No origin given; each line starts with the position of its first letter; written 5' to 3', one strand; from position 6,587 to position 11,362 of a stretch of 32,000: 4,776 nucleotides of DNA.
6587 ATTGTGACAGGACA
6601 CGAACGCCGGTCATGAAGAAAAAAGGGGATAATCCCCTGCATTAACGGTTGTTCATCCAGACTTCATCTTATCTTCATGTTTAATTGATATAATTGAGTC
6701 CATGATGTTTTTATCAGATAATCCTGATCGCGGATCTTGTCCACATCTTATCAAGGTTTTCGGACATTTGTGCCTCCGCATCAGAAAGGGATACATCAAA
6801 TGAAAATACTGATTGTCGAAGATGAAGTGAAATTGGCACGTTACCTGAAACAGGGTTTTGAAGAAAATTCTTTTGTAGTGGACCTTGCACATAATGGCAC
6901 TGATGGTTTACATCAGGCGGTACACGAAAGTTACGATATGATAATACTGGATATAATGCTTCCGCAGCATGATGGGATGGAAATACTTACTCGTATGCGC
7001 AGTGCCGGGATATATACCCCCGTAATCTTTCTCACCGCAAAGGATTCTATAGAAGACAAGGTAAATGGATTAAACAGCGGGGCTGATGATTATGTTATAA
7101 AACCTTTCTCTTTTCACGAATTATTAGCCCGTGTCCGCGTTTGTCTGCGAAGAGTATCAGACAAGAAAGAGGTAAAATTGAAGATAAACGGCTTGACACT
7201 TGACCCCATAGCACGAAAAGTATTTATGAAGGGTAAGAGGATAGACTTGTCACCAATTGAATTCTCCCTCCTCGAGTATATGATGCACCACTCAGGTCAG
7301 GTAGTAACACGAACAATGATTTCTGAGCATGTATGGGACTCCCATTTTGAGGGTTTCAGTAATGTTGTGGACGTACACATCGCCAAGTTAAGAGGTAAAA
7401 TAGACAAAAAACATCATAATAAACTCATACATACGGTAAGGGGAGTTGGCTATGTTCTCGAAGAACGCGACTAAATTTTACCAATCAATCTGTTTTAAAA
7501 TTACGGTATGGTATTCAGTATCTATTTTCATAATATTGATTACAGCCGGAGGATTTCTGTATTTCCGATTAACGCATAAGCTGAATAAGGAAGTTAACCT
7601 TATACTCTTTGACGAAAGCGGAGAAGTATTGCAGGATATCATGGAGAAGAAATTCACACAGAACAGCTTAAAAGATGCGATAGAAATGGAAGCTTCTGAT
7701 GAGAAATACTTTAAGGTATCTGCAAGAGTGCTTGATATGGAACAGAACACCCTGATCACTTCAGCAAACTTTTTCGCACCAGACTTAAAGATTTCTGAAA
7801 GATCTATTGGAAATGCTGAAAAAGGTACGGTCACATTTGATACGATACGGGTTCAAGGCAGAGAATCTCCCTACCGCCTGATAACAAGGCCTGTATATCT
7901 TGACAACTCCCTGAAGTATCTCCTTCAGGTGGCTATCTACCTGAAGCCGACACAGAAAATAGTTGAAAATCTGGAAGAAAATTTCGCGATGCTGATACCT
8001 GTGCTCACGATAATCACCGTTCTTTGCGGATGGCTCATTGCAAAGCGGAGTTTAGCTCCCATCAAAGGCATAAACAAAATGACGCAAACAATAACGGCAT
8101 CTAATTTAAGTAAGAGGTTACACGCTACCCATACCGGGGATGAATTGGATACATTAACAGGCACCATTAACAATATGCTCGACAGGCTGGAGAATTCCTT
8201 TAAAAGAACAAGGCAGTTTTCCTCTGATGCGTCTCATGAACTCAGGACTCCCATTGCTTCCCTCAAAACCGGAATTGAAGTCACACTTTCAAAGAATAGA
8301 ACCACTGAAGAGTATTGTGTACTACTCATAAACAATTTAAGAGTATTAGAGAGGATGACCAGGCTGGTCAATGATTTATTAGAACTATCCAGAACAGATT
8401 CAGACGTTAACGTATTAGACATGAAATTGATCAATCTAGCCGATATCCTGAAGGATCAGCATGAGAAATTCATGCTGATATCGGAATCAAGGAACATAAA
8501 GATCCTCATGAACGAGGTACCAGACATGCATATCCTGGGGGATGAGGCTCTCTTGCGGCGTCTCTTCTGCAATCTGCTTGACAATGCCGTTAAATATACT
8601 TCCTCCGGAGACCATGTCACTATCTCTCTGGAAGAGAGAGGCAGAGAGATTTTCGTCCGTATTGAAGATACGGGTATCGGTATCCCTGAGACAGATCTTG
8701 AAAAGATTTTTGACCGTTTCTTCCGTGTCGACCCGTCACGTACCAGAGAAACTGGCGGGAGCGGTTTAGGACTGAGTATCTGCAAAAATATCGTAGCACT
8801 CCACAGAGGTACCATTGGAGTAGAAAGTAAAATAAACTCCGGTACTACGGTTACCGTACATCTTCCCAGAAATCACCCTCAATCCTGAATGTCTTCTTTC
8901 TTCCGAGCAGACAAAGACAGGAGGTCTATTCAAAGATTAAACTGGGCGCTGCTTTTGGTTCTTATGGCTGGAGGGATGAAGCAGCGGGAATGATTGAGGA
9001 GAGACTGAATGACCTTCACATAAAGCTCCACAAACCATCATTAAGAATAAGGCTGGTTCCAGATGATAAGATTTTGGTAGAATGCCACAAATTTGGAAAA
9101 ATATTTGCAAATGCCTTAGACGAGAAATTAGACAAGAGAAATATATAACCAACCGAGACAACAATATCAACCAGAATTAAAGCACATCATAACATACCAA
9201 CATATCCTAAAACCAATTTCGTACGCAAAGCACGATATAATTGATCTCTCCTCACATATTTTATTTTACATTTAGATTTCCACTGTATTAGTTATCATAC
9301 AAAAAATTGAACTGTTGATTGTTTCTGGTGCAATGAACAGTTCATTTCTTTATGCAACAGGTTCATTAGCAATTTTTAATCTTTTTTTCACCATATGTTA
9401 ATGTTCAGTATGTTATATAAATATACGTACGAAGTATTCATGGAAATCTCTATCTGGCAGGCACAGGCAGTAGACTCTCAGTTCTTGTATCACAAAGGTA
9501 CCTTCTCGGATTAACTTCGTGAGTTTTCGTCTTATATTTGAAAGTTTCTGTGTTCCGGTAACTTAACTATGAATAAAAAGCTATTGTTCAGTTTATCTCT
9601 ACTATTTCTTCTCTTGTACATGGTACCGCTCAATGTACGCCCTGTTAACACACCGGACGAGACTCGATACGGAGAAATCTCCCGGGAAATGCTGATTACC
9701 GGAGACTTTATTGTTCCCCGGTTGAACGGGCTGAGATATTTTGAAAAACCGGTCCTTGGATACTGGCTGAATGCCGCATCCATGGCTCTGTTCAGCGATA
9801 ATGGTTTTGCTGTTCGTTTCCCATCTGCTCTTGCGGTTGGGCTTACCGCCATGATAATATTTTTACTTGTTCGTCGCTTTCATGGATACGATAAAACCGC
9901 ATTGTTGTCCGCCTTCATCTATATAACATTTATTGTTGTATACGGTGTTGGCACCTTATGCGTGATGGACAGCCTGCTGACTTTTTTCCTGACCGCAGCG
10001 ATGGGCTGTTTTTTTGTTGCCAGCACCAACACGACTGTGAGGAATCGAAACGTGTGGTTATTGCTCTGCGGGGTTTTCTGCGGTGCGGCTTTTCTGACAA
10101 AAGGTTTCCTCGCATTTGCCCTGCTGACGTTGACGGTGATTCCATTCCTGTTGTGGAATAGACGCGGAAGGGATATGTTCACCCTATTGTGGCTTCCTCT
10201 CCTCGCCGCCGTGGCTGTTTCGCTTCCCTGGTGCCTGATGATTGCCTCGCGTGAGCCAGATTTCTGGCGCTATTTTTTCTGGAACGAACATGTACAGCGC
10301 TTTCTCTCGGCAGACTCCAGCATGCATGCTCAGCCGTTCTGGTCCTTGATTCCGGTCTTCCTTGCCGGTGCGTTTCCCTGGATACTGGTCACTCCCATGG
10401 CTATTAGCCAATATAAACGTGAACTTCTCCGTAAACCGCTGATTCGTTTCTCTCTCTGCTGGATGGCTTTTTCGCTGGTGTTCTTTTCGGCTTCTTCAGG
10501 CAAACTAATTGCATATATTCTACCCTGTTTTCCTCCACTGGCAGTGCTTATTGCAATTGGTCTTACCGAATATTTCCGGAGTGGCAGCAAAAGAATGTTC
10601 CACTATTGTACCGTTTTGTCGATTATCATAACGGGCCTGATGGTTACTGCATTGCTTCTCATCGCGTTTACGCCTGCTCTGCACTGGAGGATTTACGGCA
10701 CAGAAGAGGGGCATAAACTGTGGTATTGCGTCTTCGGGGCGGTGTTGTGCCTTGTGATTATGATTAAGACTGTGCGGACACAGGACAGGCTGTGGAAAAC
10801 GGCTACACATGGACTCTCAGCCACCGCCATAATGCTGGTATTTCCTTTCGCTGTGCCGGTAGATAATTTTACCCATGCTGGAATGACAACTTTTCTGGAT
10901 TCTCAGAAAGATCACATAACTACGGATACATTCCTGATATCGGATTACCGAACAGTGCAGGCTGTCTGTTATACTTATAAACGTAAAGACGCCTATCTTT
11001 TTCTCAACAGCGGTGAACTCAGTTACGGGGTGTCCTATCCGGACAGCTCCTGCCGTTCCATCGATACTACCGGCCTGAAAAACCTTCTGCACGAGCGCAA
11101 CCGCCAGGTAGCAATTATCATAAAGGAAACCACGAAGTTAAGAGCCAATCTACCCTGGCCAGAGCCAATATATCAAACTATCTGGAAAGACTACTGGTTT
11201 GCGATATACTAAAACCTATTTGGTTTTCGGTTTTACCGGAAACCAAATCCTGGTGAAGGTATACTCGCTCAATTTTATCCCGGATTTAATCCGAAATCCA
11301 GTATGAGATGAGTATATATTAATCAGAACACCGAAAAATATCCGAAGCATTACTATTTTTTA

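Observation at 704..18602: Seven copies of a phased four-hexamer promoter module link RND efflux, the two-component system and the Ara4N/GT-C genes into one putative regulon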

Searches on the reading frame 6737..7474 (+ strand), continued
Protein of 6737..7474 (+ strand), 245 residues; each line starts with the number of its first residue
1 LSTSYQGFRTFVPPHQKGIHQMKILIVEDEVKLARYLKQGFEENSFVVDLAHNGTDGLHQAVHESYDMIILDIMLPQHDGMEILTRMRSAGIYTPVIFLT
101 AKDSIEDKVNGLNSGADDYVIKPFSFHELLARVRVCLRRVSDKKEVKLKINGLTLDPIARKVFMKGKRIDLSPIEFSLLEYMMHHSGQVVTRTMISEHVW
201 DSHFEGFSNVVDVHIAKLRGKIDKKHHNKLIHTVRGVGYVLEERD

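Call 32: search_solved_structures(query=window:6800-7474:+, max_evalue=1e-20, show_alignments=3)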
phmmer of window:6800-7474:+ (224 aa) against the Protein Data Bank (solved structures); distinct sequences matched with E-value up to 1e-20: 54.
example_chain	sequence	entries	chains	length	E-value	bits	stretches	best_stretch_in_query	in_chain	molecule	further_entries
1kgs_A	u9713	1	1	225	3.3e-63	216.5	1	2-221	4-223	DNA BINDING RESPONSE REGULATOR D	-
9ji3_J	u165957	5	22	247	1.4e-51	178.4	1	2-222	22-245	DNA-binding response regulator | Possible two component system response transcriptional positive regulator PhoP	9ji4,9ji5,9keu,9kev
3r0j_A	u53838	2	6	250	1.5e-51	178.4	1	2-222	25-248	POSSIBLE TWO COMPONENT SYSTEM RESPONSE TRANSCRIPTIONAL POSITIVE REGULATOR PHOP | Response regulator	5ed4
9ket_J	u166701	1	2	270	6.7e-47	163.2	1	45-222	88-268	Possible two component system response transcriptional positive regulator PhoP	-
3q9s_A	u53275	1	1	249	2.4e-44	154.8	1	2-216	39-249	DNA-binding response regulator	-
8jo2_H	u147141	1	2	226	4.2e-42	147.5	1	1-224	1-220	DNA-binding transcriptional regulator BasR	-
4s04_A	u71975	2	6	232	4.6e-42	147.4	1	1-224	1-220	DNA-binding transcriptional regulator BasR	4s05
1ys6_A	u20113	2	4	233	1.8e-41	145.4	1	2-221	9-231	Transcriptional regulatory protein prrA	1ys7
2gwr_A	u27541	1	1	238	3.7e-40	141.1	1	2-219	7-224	DNA-binding response regulator mtrA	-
2oqr_A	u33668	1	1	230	1.4e-39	139.3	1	2-221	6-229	Sensory transduction protein regX3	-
7lz9_A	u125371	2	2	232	1.5e-37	132.6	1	1-221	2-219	Putative two-component system response regulator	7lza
3nnn_A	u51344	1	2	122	5e-35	124.4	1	2-119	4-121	DNA BINDING RESPONSE REGULATOR D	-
4kfc_A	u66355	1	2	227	1.2e-33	119.9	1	2-218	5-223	KDP operon transcriptional regulatory protein KdpE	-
4kny_A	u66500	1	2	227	1.9e-33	119.2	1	2-218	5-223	KDP operon transcriptional regulatory protein KdpE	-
6lgq_D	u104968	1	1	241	2.4e-33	118.9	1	2-218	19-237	DNA-binding response regulator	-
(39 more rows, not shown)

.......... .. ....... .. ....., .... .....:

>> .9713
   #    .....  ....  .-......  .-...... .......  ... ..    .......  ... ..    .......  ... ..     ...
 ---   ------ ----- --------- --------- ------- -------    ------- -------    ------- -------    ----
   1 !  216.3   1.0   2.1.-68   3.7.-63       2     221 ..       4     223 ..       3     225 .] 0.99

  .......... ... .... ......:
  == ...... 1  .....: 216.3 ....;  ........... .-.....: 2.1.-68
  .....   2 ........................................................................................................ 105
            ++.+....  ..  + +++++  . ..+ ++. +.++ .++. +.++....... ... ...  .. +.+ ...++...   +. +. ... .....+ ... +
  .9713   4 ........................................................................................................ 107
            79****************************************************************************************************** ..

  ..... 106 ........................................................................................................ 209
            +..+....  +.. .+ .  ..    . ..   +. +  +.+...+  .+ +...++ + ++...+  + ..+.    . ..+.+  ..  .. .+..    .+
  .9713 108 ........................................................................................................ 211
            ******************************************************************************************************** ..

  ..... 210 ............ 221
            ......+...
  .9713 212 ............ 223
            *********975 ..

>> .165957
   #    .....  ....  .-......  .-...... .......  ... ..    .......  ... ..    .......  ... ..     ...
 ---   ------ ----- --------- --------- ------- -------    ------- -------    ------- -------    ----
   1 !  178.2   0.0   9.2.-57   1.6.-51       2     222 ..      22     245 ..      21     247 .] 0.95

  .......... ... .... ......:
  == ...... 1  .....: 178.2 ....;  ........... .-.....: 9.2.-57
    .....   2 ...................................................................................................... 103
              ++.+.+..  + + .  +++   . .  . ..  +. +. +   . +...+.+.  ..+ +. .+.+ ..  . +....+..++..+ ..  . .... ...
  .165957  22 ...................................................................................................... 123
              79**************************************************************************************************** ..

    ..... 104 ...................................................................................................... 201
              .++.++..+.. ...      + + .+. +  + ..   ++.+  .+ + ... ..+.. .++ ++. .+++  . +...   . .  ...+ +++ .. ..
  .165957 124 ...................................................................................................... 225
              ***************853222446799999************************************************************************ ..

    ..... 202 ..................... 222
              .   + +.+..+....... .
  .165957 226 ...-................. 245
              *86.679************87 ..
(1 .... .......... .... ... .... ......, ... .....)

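Call 42: find_encoding_contigs(protein=P0045, flank=6000, max_places=1)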
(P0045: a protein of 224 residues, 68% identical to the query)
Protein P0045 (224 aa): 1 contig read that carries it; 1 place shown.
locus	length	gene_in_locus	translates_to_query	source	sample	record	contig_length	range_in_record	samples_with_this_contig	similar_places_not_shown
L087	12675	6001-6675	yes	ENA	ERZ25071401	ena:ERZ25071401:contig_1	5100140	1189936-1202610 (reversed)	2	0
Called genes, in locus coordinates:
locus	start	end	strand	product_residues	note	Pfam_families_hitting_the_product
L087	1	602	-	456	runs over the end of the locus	PF00909:Ammonium_transp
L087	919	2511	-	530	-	PF14522:Cytochrome_C7 (faint), PF13447:Multi-haem_cyto, PF22142:Hao_C (weak)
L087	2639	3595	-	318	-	PF13435:Cytochrome_C554 (faint), PF09699:Paired_CXXCH_1 (faint), PF14522:Cytochrome_C7 (faint), PF14537:Cytochrom_c3_2 (faint), PF13447:Multi-haem_cyto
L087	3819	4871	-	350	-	PF00033:Cytochrome_B, PF13631:Cytochrom_B_N_2, PF00032:Cytochrom_B_C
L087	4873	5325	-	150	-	PF00355:Rieske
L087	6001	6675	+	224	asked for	PF00072:Response_reg, PF00486:Trans_reg_C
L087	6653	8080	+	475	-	PF00672:HAMP (weak), PF00512:HisKA, PF02518:HATPase_c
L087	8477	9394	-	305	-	PF01256:Carb_kinase, PF02110:HK (weak)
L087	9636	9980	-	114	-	PF00543:P-II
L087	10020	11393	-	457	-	PF00909:Ammonium_transp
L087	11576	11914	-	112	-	PF00543:P-II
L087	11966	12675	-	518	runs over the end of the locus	PF00909:Ammonium_transp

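Call 43: find_encoding_contigs(protein=P0051, flank=6000, max_places=1)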
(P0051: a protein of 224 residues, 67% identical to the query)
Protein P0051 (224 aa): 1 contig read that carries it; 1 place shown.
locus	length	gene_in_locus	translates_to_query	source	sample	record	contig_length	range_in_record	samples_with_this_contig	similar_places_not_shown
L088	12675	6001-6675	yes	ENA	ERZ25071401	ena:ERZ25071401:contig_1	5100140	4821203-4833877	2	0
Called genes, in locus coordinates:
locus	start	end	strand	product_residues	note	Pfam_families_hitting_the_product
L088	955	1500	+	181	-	-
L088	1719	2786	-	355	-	PF04055:Radical_SAM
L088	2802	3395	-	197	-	-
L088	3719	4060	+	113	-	PF00543:P-II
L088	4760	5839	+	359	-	PF02743:dCache_1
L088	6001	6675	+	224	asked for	PF00072:Response_reg, PF00486:Trans_reg_C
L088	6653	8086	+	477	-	PF00672:HAMP, PF00512:HisKA, PF02518:HATPase_c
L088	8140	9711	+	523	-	PF02743:dCache_1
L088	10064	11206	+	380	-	-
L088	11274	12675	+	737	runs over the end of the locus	PF01136:Peptidase_U32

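Call 44: find_encoding_contigs(protein=P0055, flank=6000, max_places=1)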
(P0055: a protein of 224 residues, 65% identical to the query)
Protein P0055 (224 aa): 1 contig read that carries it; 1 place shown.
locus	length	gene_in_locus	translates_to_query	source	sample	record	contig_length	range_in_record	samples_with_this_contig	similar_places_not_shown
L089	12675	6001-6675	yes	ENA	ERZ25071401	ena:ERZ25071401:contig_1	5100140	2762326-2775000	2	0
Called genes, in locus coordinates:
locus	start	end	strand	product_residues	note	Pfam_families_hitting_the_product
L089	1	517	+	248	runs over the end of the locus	PF02616:SMC_ScpA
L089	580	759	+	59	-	PF03966:Trm112p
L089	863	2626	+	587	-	PF14849:YidC_periplas, PF02096:60KD_IMP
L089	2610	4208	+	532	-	PF10396:TrmE_N, PF12631:MnmE_helical, PF03193:RsgA_GTPase (faint), PF01926:MMR_HSR1, PF02421:FeoB_N (weak)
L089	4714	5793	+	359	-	PF05643:GNA1162-like, PF01476:LysM, PF23457:LysM2_NFP (weak), PF23472:LysM2_CERK1_LYK3_4_5 (faint)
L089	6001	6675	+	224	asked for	PF00072:Response_reg, PF00486:Trans_reg_C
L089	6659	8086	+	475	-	PF00672:HAMP, PF00512:HisKA, PF02518:HATPase_c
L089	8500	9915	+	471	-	PF02310:B12-binding, PF04055:Radical_SAM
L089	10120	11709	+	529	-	PF13231:PMT_2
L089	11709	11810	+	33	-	-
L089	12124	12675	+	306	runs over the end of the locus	-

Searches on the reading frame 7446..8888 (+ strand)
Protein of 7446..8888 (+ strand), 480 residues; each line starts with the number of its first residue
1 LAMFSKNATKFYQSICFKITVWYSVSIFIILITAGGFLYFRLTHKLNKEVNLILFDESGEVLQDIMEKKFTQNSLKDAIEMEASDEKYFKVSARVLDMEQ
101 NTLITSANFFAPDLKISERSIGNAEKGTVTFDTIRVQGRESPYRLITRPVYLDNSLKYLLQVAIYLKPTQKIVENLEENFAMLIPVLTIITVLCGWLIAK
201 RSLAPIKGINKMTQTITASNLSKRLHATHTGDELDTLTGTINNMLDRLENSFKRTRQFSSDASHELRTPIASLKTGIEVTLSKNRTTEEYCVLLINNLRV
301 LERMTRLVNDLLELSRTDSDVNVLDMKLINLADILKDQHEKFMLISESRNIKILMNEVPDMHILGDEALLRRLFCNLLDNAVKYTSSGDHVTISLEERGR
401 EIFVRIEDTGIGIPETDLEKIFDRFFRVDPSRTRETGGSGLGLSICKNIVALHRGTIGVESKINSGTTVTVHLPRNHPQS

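Call 4: search_protein_families(library=pfam, proteins=[window:7446-8888:+])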
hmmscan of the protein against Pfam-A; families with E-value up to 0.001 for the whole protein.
window:7446-8888:+ (480 aa): 5 families
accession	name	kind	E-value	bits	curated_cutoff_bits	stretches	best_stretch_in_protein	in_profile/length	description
PF02518.31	HATPase_c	-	7.1e-34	117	26.4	1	365-475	1-109/111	Histidine kinase-, DNA gyrase B-, and HSP90-like ATPase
PF00512.31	HisKA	-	5.3e-13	49.3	26.9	1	256-319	3-65/66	His Kinase A (phospho-acceptor) domain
PF00672.30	HAMP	-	3.4e-10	40.5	25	1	197-249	1-52/53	HAMP domain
PF14501.12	HATPase_c_5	-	6.7e-05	23.2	22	1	371-462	7-91/102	GHKL domain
PF13589.12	HATPase_c_3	-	0.00029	21.3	25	1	375-446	8-85/137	Histidine kinase-, DNA gyrase B-, and HSP90-like ATPase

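Call 16: search_protein_families(library=ncbifam, proteins=[window:7446-8888:+], max_evalue=0.00001)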
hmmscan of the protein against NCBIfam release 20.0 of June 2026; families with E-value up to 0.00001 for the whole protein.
window:7446-8888:+ (480 aa): 83 families (the best 25 are shown)
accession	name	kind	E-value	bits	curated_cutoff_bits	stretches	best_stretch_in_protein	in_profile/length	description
TIGR01386.1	cztS_silS_copS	subfamily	6.2e-92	308.9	292.55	1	17-473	6-456/457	heavy metal sensor histidine kinase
NF007345.0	PRK09835.1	subfamily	2.8e-73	247.1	423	1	137-475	142-480/482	Cu(+)/Ag(+) sensor histidine kinase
NF033092.0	HK_WalK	equivalog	5.5e-71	239.9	725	2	255-474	372-593/594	cell wall metabolism sensor histidine kinase WalK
NF041735.1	hist_kin_RppB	equivalog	1.3e-66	225.2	400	1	250-474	211-438/438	two-component system sensor histidine kinase RppB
NF045903.1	CuHisKinLciSLeg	equivalog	3.8e-63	214.1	700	1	179-473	63-356/357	copper-responsive two-component system sensor histidine kinase LciS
NF046044.1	PnpS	equivalog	2.8e-62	211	400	1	256-474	171-390/390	two-component system histidine kinase PnpS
NF040691.1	MtrAB_MtrB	equivalog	3.3e-60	204.5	450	1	70-477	73-494/507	MtrAB system histidine kinase MtrB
NF012163.2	BaeS_SmeS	equivalog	7.3e-60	203.2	500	1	170-474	148-457/457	sensor histidine kinase efflux regulator BaeS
NF007837.0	PRK10549.1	equivalog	5.6e-56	190.2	603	1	183-477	169-460/466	envelope stress sensor histidine kinase BaeS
TIGR02966.1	phoR_proteo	equivalog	9e-55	186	334.2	1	254-473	113-333/333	phosphate regulon sensor histidine kinase PhoR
NF045900.1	HisKinCpxALeg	equivalog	5.3e-51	173.8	800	1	155-474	129-450/451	two-component system sensor histidine kinase CpxA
NF052314.1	T9SS_HK_PorY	subfamily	5.5e-51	173.9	350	1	99-456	54-402/418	PorY family sensor histidine kinase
NF047874.1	MASE3_PAS_HK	subfamily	8.1e-50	170.3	560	1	230-476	384-626/655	MASE3 domain-containing sensor histidine kinase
NF008025.0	PRK10755.1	equivalog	1.8e-49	168.3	314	1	170-477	56-358/362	two-component system sensor histidine kinase PmrB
NF008312.0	PRK11100.1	equivalog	5.9e-49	167.2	356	1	146-476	150-475/477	two-component system sensor histidine kinase CreC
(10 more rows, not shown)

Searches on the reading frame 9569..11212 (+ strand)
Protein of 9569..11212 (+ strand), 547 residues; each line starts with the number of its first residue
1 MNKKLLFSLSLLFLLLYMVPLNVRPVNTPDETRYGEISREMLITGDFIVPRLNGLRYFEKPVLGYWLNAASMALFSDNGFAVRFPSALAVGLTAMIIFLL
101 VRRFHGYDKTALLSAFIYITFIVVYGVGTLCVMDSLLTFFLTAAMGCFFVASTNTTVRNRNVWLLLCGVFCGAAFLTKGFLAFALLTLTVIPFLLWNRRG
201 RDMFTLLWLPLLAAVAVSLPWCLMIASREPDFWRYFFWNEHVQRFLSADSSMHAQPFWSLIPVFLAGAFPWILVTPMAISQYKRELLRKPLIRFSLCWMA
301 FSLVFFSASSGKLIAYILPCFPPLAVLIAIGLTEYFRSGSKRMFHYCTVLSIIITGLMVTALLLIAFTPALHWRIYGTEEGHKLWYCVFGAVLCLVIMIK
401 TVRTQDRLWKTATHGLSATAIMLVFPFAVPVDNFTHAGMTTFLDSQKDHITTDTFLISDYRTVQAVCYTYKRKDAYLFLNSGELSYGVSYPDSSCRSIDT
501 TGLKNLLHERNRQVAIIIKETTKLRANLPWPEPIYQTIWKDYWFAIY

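Call 4: search_protein_families(library=pfam, proteins=[window:9569-11212:+])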
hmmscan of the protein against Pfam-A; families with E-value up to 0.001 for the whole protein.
window:9569-11212:+ (547 aa): 2 families
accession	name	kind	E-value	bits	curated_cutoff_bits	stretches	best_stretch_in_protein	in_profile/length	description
PF02366.24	PMT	-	5.8e-33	114.9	22.7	1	6-236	5-245/245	Dolichyl-phosphate-mannose-protein mannosyltransferase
PF13231.12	PMT_2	-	4.5e-21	76.2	26.1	1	60-218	2-154/160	Dolichyl-phosphate-mannose-protein mannosyltransferase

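Call 16: search_protein_families(library=ncbifam, proteins=[window:9569-11212:+], max_evalue=0.00001)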
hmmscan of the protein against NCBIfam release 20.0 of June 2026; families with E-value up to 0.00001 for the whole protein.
window:9569-11212:+ (547 aa): 1 family
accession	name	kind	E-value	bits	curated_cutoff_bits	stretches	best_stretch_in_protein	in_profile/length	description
NF009784.2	PRK13279.1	equivalog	1.3e-145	486.1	567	1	3-520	4-521/539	lipid IV(A) 4-amino-4-deoxy-L-arabinosyltransferase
